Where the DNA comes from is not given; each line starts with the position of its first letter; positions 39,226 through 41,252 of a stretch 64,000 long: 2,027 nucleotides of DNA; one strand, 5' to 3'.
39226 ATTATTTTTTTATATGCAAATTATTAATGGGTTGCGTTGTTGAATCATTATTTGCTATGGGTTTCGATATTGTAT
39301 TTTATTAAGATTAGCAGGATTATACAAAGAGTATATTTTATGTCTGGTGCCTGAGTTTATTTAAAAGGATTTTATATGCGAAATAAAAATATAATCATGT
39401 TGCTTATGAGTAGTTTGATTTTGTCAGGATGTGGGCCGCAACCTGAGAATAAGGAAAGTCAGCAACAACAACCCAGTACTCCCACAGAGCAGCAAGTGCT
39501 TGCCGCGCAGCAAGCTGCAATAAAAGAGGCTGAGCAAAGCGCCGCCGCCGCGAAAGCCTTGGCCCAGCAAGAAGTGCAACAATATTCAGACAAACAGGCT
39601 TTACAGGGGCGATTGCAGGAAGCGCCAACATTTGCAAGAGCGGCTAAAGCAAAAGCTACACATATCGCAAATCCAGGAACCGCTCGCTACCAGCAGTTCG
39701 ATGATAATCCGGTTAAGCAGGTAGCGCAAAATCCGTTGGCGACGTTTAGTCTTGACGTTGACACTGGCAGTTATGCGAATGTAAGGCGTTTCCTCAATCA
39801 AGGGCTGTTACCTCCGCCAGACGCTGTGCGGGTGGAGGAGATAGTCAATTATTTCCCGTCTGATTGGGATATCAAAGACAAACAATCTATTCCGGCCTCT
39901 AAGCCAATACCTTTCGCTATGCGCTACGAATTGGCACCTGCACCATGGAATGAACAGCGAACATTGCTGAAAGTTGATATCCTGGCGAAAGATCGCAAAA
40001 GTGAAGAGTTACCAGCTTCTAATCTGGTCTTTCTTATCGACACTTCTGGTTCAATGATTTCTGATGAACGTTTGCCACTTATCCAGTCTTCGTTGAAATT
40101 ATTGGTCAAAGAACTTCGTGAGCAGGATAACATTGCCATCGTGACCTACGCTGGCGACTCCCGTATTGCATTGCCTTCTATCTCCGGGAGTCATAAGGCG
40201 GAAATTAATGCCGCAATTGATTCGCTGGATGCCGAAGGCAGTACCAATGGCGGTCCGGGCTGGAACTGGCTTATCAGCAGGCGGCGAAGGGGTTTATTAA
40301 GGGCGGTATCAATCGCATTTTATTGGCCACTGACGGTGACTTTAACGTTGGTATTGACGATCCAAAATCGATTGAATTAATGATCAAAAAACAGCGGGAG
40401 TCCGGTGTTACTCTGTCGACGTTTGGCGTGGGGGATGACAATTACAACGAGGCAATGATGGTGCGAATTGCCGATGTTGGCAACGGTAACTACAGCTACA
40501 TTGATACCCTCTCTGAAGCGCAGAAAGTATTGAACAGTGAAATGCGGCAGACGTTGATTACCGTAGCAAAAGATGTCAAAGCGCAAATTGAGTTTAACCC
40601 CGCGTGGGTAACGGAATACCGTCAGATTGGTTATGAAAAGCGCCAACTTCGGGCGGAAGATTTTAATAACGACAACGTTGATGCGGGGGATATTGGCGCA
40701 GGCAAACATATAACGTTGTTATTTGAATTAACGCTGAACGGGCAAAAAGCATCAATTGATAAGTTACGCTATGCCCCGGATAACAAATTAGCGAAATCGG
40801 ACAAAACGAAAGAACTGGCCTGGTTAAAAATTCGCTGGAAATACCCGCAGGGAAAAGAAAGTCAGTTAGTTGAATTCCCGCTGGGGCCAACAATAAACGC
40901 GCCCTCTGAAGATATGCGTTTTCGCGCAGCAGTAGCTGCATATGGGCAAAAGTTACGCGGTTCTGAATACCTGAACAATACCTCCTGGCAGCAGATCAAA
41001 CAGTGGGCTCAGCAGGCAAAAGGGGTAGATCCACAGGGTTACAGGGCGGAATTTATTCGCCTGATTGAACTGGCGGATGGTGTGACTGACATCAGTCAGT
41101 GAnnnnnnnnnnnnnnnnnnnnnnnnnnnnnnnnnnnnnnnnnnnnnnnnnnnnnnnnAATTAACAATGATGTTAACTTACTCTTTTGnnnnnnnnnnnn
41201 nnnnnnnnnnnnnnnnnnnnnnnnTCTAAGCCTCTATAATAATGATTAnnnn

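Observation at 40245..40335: yfbK (vWA lipoprotein) is split by a single-nucleotide frameshift inside the vWA domain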

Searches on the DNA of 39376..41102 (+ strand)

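Call 3: search_dna_similar(query=window:39376-41102:+, collection=ecoli_genomes, mode=near, max_rows=30)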
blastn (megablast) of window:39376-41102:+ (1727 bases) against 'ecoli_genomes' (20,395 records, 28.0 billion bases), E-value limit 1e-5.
Records with a match: 4062; places in all: 4081; records where one place covers at least 80% of the query: 2514.
Genomes with a match: 4061 of 5426; with a place that covers at least 80% of the query: 2513. Places per genome that has any: lowest 1, median 1, highest 2. On chromosomes: 4080 places; on plasmids: 1.
Best place of each record, by identity: >=99% 1493; 95-99% 1008; 90-95% 1559; 80-90% 2.
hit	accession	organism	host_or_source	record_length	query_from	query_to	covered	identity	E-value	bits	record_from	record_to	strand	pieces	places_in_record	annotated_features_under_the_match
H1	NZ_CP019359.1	Escherichia coli strain XH990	Homo sapiens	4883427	1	1727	100%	99.9%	0e+0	3184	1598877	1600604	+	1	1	yfbK: vWA domain-containing protein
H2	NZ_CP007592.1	Escherichia coli O157:H16 strain Santai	duck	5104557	1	1727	100%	99.9%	0e+0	3184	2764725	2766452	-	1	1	yfbK: vWA domain-containing protein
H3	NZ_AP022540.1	Escherichia coli strain THO-010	Homo sapiens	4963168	1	1727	100%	99.9%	0e+0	3184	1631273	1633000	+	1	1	yfbK: vWA domain-containing protein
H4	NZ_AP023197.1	Escherichia coli strain TUM18780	Homo sapiens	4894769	1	1727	100%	99.9%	0e+0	3184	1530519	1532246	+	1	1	yfbK: vWA domain-containing protein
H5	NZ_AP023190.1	Escherichia coli strain TUM18530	Homo sapiens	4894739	1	1727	100%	99.9%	0e+0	3184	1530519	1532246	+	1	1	yfbK: vWA domain-containing protein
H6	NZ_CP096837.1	Escherichia coli strain PS10-3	small intestine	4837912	1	1727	100%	99.9%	0e+0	3184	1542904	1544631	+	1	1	yfbK: vWA domain-containing protein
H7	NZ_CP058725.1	Escherichia coli strain S171-1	Manis javanica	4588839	1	1727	100%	99.9%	0e+0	3184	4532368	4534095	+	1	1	yfbK: vWA domain-containing protein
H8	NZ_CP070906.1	Escherichia coli strain 88COLEC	Homo sapiens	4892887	1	1727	100%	99.9%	0e+0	3184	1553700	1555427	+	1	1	yfbK: vWA domain-containing protein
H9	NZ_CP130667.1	Escherichia coli strain SM107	Homo sapiens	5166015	1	1727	100%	99.9%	0e+0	3184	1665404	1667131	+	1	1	yfbK: vWA domain-containing protein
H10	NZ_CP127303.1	Escherichia coli strain APEC37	Gallus gallus domesticus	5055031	1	1727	100%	99.9%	0e+0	3184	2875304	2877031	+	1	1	yfbK: vWA domain-containing protein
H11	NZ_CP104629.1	Escherichia coli strain AHM21C2872I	In-house environment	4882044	1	1727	100%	99.9%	0e+0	3184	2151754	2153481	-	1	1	yfbK: vWA domain-containing protein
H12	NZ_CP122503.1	Escherichia coli strain W619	pig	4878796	1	1727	100%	99.9%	0e+0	3184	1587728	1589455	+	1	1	yfbK: vWA domain-containing protein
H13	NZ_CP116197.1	Escherichia coli strain DETEC-C31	human clinical specimen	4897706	1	1727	100%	99.9%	0e+0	3184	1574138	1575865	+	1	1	yfbK: vWA domain-containing protein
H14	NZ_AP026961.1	Escherichia coli strain EC20-72C-1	Anabas testudineus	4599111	1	1727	100%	99.9%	0e+0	3184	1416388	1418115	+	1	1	yfbK: vWA domain-containing protein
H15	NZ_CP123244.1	Escherichia coli strain YZMc3-1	chicken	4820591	1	1727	100%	99.9%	0e+0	3184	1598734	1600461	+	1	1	yfbK: vWA domain-containing protein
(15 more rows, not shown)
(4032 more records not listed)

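Call 6: get_annotated_region(hit=H1, flank=3000)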
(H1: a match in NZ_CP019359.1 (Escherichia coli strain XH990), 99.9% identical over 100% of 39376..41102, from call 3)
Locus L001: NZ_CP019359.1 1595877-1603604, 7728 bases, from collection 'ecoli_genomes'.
description: Escherichia coli strain XH990 chromosome, complete genome
organism: Escherichia coli strain XH990 (NCBI taxid 562)
replicon: chromosome; assembly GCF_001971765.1
host: Homo sapiens; source: urine; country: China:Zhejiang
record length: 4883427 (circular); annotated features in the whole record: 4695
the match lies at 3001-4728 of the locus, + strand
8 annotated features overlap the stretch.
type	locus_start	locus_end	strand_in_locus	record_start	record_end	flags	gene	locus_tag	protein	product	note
CDS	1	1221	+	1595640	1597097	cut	nuoN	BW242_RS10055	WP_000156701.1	NADH-quinone oxidoreductase subunit NuoN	-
CDS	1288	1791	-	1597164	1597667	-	yfbM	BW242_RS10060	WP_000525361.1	YfbM family protein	-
CDS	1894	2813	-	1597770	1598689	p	yfbL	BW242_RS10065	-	M28 family metallopeptidase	frameshifted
CDS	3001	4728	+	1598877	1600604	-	yfbK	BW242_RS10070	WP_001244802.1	vWA domain-containing protein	-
CDS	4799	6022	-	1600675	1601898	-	-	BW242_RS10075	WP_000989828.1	ElaD/SseL family deubiquitinase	-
CDS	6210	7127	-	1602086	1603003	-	rbn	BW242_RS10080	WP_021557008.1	ribonuclease BN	-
CDS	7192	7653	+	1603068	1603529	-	elaA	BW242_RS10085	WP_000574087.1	GNAT family N-acetyltransferase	-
CDS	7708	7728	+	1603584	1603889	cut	elaB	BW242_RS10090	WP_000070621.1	stress response protein ElaB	-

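Call 9: search_dna_similar(query=window:40215-40295:+, collection=ecoli_genomes, mode=near, max_rows=15)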
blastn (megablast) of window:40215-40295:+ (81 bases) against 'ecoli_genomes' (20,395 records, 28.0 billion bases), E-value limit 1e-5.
Records with a match: 1623; places in all: 1623; records where one place covers at least 80% of the query: 1623.
Genomes with a match: 1622 of 5426; with a place that covers at least 80% of the query: 1622. Places per genome that has any: lowest 1, median 1, highest 2. On chromosomes: 1622 places; on plasmids: 1.
Best place of each record, by identity: 95-99% 1623.
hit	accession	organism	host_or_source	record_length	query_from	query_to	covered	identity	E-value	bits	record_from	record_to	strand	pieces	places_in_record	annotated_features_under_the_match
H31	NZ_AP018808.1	Escherichia coli strain E2865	Bos taurus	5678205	1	81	100%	98.8%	3e-32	145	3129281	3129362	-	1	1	yfbK: vWA domain-containing protein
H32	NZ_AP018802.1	Escherichia coli strain E2863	Bos taurus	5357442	1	81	100%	98.8%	3e-32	145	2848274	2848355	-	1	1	yfbK: vWA domain-containing protein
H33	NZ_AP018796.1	Escherichia coli strain E2855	Bos taurus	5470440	1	81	100%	98.8%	3e-32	145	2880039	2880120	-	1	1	yfbK: vWA domain-containing protein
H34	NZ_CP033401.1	Escherichia coli strain WCHEC020031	Homo sapiens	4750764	1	81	100%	98.8%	3e-32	145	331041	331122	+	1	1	yfbK: vWA domain-containing protein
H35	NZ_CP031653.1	Escherichia coli strain UK_Dog_Liverpool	dog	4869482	1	81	100%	98.8%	3e-32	145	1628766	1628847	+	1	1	yfbK: vWA domain-containing protein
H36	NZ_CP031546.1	Escherichia coli strain cq9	pig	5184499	1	81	100%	98.8%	3e-32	145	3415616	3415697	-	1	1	yfbK: vWA domain-containing protein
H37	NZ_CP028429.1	Escherichia coli strain RM9131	Bos taurus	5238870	1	81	100%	98.8%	3e-32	145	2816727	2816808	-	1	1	yfbK: vWA domain-containing protein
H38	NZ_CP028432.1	Escherichia coli strain RM9975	Corvus brachyrhynchos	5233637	1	81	100%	98.8%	3e-32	145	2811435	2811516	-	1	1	yfbK: vWA domain-containing protein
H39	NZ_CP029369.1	Escherichia coli strain WCHEC035148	Sewage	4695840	1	81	100%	98.8%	3e-32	145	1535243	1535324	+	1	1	yfbK: vWA domain-containing protein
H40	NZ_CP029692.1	Escherichia coli strain SD134209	Homo sapiens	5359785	1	81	100%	98.8%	3e-32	145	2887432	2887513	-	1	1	yfbK: vWA domain-containing protein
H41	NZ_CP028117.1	Escherichia coli O111 str. RM9322 strain RM9322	Creek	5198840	1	81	100%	98.8%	3e-32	145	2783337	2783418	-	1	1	yfbK: vWA domain-containing protein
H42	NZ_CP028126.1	Escherichia coli O26 str. RM10386 strain RM10386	Bos taurus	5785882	1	81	100%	98.8%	3e-32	145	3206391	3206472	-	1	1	yfbK: vWA domain-containing protein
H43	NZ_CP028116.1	Escherichia coli O26 str. RM8426 strain RM8426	Creek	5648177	1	81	100%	98.8%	3e-32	145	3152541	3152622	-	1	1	yfbK: vWA domain-containing protein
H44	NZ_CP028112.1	Escherichia coli O103 str. RM8385 strain RM8385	Bos taurus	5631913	1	81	100%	98.8%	3e-32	145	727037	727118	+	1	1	yfbK: vWA domain-containing protein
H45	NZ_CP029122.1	Escherichia coli strain AR434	missing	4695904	1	81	100%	98.8%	3e-32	145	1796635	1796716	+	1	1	yfbK: vWA domain-containing protein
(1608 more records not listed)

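Call 22: search_dna_similar(query=window:39376-41102:+, collection=ecoli_genomes, mode=near, max_rows=40, rows=spread)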
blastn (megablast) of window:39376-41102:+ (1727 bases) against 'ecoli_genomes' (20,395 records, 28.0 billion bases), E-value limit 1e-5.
Records with a match: 4062; places in all: 4081; records where one place covers at least 80% of the query: 2514.
Genomes with a match: 4061 of 5426; with a place that covers at least 80% of the query: 2513. Places per genome that has any: lowest 1, median 1, highest 2. On chromosomes: 4080 places; on plasmids: 1.
Best place of each record, by identity: >=99% 1493; 95-99% 1008; 90-95% 1559; 80-90% 2.
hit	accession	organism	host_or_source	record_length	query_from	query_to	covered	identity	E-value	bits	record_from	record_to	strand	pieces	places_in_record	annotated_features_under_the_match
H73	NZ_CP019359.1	Escherichia coli strain XH990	Homo sapiens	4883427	1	1727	100%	99.9%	0e+0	3184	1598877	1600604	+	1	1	yfbK: vWA domain-containing protein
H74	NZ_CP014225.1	Escherichia coli str. K-12 substr. MG1655 strain K-12 ...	Homo sapiens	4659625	1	1727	100%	98.8%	0e+0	3073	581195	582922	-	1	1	yfbK: vWA domain-containing protein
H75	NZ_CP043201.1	Escherichia coli O16:H48 strain PG20180059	mouse gut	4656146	1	1727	100%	98.8%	0e+0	3073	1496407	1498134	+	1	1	yfbK: vWA domain-containing protein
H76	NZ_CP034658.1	Escherichia coli strain ATCC 98082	missing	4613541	1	1727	100%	98.8%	0e+0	3073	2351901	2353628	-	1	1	yfbK: vWA domain-containing protein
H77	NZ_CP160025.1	Escherichia coli strain 1000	Homo sapiens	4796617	1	1727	100%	98.8%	0e+0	3073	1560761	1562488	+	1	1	yfbK: VWA domain-containing protein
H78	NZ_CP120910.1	Escherichia coli strain PD007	Homo sapiens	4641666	1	1727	100%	98.8%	0e+0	3073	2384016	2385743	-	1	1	yfbK: vWA domain-containing protein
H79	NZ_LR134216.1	Escherichia coli strain NCTC10973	missing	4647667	1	1727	100%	98.8%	0e+0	3073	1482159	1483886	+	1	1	yfbK: vWA domain-containing protein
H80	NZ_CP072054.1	Escherichia coli strain K1508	not applicable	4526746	1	1727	100%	98.7%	0e+0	3068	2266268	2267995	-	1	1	yfbK: vWA domain-containing protein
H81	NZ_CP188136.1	Escherichia coli strain TUM22766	Laboratory developed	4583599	1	1727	100%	98.7%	0e+0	3068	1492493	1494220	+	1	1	yfbK: vWA domain-containing protein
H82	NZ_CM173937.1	Escherichia coli strain E70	Homo sapiens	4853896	1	1727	100%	98.6%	0e+0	3057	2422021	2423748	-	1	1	yfbK: vWA domain-containing protein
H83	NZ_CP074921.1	Escherichia coli strain 07_3986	Homo sapiens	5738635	1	1727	100%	94.4%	0e+0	2673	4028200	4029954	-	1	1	yfbK: vWA domain-containing protein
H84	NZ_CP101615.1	Escherichia coli strain DC71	giant panda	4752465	1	1727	100%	94.4%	0e+0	2667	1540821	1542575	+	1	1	yfbK: vWA domain-containing protein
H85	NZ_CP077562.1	Escherichia coli O111:H8 strain 9662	Homo sapiens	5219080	1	1727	100%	94.4%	0e+0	2667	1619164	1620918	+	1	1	yfbK: vWA domain-containing protein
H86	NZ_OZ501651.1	Escherichia coli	Homo sapiens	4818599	1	1727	100%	94.4%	0e+0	2667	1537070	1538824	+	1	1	yfbK: vWA domain-containing protein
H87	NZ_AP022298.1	Escherichia coli strain BEC1-S17-ESBL-09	-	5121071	1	1727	100%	92.2%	0e+0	2462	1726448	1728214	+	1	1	yfbK: vWA domain-containing protein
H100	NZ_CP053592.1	Escherichia coli strain NEBExpress_Iq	not applicable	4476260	1688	1727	2%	100.0%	1e-9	75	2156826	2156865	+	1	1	none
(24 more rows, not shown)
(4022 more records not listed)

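Call 23: get_annotated_region(hit=H100, flank=5000)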
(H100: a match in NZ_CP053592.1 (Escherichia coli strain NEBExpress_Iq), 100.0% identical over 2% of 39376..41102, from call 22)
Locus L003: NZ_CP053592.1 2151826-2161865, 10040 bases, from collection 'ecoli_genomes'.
description: Escherichia coli strain NEBExpress_Iq chromosome, complete genome
organism: Escherichia coli strain NEBExpress_Iq (NCBI taxid 562)
replicon: chromosome; assembly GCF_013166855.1
host: -; source: not applicable; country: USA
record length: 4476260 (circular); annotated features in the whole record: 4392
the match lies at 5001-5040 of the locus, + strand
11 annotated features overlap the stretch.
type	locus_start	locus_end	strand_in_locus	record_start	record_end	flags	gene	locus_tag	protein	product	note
CDS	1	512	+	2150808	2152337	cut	nuoM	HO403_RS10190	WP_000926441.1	NADH-quinone oxidoreductase subunit M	-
CDS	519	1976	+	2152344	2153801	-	nuoN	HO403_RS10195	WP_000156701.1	NADH-quinone oxidoreductase subunit NuoN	-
CDS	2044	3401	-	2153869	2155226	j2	-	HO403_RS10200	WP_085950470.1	IS3-like element ISEcB1 family transposase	programmed frameshift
CDS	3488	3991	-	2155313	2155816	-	yfbM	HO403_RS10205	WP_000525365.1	YfbM family protein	-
CDS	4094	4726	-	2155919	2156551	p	-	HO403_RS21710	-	hypothetical protein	frameshifted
CDS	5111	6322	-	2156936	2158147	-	elaD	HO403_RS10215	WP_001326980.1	deubiquitinase ElaD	-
CDS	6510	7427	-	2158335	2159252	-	rbn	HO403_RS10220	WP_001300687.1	ribonuclease BN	-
CDS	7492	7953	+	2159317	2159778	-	elaA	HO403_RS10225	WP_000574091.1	GNAT family N-acetyltransferase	-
CDS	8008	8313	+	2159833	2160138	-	elaB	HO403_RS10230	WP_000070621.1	stress response protein ElaB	-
CDS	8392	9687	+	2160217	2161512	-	menF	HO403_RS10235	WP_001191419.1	isochorismate synthase MenF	-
CDS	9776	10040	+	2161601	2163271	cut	menD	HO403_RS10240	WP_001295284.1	2-succinyl-5-enolpyruvyl-6-hydroxy-3-cyclohexene-1-carboxylic-acid synthase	-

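Call 24: get_annotated_region(hit=H74, flank=3000)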
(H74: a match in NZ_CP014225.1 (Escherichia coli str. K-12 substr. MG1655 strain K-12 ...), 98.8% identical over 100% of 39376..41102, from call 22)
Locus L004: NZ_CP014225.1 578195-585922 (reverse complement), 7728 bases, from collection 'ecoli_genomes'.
description: Escherichia coli str. K-12 substr. MG1655 strain K-12 chromosome, complete genome
organism: Escherichia coli str. K-12 substr. MG1655 strain K-12 substr. MG1655 (NCBI taxid 511145)
replicon: chromosome; assembly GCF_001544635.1
host: Homo sapiens; source: stool sample; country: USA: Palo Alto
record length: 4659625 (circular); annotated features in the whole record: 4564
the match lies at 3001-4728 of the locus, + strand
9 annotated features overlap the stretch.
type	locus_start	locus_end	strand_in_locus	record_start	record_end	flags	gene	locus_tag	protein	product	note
CDS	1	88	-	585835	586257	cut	yfbO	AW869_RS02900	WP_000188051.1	protein YfbO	-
CDS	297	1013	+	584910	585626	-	yfbN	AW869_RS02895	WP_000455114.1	protein YfbN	-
CDS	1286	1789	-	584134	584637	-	yfbM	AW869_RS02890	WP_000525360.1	YfbM family protein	-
CDS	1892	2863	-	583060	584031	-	yfbL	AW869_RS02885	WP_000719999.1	M28 family metallopeptidase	-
CDS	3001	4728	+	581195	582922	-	yfbK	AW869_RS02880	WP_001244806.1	vWA domain-containing protein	-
CDS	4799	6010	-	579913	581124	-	elaD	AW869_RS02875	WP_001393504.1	deubiquitinase ElaD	-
CDS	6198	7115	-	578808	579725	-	rbn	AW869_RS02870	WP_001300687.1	ribonuclease BN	-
CDS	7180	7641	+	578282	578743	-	elaA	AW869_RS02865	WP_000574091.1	GNAT family N-acetyltransferase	-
CDS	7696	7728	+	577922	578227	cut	elaB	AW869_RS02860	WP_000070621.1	stress response protein ElaB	-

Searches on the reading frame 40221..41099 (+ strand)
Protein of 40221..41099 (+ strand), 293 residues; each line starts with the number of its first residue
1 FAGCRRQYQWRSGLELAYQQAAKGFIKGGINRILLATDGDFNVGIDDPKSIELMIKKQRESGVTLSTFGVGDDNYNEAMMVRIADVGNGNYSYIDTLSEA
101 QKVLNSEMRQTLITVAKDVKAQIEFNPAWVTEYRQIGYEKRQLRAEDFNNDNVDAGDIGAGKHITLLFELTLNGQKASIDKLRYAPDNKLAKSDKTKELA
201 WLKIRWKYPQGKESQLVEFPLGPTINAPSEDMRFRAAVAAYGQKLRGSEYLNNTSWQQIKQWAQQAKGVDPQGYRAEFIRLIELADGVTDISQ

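Call 58: profile_search(protein=window:40221-41099:+)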
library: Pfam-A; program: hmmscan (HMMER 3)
A. the first sequence (293 residues): domains with independent E <= 10: 3; with E <= 0.001: 2
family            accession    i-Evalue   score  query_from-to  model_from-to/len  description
YfbK_C            PF12034.13    1.3e-67   228.0     111-286         2-182/184  Uncharacterized protein YfbK, C-terminal
VWA               PF00092.34    7.6e-05    23.4      12-101        83-169/174  von Willebrand factor type A domain
VWA_3             PF13768.12      0.072    13.6      28-92         95-154/155  von Willebrand factor type A domain
